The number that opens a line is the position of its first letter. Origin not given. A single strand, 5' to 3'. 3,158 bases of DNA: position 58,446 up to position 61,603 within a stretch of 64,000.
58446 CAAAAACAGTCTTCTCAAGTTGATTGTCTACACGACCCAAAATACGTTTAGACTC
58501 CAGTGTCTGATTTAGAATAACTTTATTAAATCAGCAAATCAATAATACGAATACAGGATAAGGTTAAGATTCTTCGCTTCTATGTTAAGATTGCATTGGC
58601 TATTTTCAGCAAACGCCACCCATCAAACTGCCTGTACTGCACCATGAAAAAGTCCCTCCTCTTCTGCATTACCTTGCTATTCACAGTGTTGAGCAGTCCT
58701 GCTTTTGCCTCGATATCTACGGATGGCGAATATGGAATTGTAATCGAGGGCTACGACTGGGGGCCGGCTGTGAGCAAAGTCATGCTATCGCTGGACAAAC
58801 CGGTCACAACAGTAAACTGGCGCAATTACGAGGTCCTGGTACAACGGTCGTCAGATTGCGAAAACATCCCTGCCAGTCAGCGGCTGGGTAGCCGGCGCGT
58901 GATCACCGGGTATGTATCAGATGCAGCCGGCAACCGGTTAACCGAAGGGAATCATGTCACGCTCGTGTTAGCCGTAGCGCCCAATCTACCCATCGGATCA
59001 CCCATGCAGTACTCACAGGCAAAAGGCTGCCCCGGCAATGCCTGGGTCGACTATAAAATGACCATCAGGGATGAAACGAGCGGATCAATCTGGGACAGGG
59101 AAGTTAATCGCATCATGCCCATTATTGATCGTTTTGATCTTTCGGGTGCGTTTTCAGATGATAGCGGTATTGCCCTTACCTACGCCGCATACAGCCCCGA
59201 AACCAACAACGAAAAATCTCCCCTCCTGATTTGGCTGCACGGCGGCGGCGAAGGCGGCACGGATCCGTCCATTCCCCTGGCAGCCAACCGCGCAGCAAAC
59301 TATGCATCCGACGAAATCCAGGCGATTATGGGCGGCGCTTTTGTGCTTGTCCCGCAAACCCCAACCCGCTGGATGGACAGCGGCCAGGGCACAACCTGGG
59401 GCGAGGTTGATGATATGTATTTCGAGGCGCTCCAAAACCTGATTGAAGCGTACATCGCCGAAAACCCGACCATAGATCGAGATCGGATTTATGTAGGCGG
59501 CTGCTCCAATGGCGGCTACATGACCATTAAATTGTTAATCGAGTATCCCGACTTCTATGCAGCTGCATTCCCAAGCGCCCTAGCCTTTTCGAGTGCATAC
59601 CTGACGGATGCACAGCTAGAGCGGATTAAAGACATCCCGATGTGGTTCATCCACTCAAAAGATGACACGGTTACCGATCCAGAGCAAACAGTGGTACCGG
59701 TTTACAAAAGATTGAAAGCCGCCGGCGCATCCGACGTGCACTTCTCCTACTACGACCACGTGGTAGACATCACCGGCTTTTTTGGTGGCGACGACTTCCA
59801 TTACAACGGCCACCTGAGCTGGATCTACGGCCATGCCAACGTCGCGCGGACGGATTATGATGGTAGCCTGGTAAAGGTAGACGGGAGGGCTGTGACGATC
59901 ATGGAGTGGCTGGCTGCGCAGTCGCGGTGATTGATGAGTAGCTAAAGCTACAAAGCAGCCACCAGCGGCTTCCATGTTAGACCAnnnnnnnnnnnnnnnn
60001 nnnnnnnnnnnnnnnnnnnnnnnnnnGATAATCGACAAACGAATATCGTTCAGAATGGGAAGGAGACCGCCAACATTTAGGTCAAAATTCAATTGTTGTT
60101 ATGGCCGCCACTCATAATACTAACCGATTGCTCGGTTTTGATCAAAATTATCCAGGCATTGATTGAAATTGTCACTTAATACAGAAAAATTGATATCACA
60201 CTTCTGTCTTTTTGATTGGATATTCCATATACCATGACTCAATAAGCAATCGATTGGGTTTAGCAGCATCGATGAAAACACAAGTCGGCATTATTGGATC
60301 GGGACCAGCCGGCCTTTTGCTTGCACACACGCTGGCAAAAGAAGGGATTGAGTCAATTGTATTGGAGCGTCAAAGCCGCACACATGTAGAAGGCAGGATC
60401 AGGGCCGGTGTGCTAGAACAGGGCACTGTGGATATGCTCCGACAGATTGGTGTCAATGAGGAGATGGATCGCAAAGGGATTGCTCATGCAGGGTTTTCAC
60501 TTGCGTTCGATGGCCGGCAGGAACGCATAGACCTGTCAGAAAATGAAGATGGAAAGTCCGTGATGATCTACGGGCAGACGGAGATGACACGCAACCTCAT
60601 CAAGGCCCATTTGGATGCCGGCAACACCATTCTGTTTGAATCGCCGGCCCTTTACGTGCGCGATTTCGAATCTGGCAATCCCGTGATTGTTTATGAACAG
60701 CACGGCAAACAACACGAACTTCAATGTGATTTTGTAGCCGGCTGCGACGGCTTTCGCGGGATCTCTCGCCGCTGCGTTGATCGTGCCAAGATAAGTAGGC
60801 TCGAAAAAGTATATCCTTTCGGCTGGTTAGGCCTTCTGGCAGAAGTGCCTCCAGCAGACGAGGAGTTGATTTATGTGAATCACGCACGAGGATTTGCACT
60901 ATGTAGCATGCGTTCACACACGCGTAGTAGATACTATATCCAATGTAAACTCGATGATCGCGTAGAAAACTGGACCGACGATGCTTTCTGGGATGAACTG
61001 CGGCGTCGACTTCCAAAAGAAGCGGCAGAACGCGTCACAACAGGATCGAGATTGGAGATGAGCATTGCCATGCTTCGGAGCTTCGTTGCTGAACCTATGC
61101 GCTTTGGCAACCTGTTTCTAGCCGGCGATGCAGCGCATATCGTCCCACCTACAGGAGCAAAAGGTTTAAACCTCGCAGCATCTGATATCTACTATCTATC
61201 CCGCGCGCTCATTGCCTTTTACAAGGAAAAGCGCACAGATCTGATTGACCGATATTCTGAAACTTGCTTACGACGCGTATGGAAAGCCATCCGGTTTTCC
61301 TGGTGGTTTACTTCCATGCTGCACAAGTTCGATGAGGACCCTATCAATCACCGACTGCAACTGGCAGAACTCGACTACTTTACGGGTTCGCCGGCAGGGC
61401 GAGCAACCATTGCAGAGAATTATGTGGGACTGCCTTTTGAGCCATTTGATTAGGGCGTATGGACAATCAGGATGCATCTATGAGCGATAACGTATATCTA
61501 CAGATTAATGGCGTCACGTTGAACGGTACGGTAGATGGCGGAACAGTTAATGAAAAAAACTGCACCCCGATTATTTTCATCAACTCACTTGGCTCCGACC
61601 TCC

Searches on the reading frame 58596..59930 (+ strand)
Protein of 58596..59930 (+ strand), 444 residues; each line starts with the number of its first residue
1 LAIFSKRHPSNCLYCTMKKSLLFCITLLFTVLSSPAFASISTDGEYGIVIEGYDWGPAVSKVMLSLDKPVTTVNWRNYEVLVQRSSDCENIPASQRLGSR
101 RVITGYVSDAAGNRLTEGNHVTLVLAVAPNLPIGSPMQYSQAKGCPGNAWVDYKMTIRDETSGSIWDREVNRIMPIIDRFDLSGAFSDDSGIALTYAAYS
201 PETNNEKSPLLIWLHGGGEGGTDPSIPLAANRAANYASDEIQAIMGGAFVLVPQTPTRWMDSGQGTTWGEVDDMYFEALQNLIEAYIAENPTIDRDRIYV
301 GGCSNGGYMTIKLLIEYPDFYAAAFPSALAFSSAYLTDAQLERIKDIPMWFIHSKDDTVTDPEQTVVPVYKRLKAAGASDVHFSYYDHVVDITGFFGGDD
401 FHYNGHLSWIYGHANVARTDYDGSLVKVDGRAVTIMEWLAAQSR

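Call 60: search_protein_families(library=pfam, proteins=[window:58596-59930:+], max_evalue=0.0001)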
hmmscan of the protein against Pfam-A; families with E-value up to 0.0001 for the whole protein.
window:58596-59930:+ (444 aa): 4 families
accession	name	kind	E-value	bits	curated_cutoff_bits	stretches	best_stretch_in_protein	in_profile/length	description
PF18435.7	EstA_Ig_like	-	2e-18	67.1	26.7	1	46-159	2-107/120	Esterase Ig-like N-terminal domain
PF02230.22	Abhydrolase_2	-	4.1e-08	33.8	23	1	205-378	11-187/217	Phospholipase/Carboxylesterase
PF00326.27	Peptidase_S9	-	2.2e-07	31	22.6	1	276-328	45-96/213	Prolyl oligopeptidase family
PF12146.15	Hydrolase_4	-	1e-06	28.7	27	0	340-388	186-229/239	Serine aminopeptidase, S33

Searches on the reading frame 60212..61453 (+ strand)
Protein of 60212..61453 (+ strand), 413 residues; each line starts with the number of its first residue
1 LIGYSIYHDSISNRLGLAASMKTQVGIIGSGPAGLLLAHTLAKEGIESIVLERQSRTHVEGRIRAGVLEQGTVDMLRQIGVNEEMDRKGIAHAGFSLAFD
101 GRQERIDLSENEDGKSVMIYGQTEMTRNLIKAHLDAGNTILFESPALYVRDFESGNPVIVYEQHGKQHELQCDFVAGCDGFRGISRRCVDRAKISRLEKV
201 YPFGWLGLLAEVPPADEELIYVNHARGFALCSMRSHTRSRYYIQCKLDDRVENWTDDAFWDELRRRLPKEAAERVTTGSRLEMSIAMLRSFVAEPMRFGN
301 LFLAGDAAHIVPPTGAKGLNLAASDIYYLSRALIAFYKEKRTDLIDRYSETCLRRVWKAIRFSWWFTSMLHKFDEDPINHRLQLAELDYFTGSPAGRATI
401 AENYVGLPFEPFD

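Call 60: search_protein_families(library=pfam, proteins=[window:60212-61453:+], max_evalue=0.0001)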
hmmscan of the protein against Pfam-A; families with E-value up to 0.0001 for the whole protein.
window:60212-61453:+ (413 aa): 2 families
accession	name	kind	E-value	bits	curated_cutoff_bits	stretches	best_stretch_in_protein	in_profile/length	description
PF01494.25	FAD_binding_3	-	6.5e-94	315.5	22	1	22-363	1-349/349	FAD binding domain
PF13450.12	NAD_binding_8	-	4.9e-06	27.2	21.9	1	27-57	1-31/68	NAD(P)-binding Rossmann-like domain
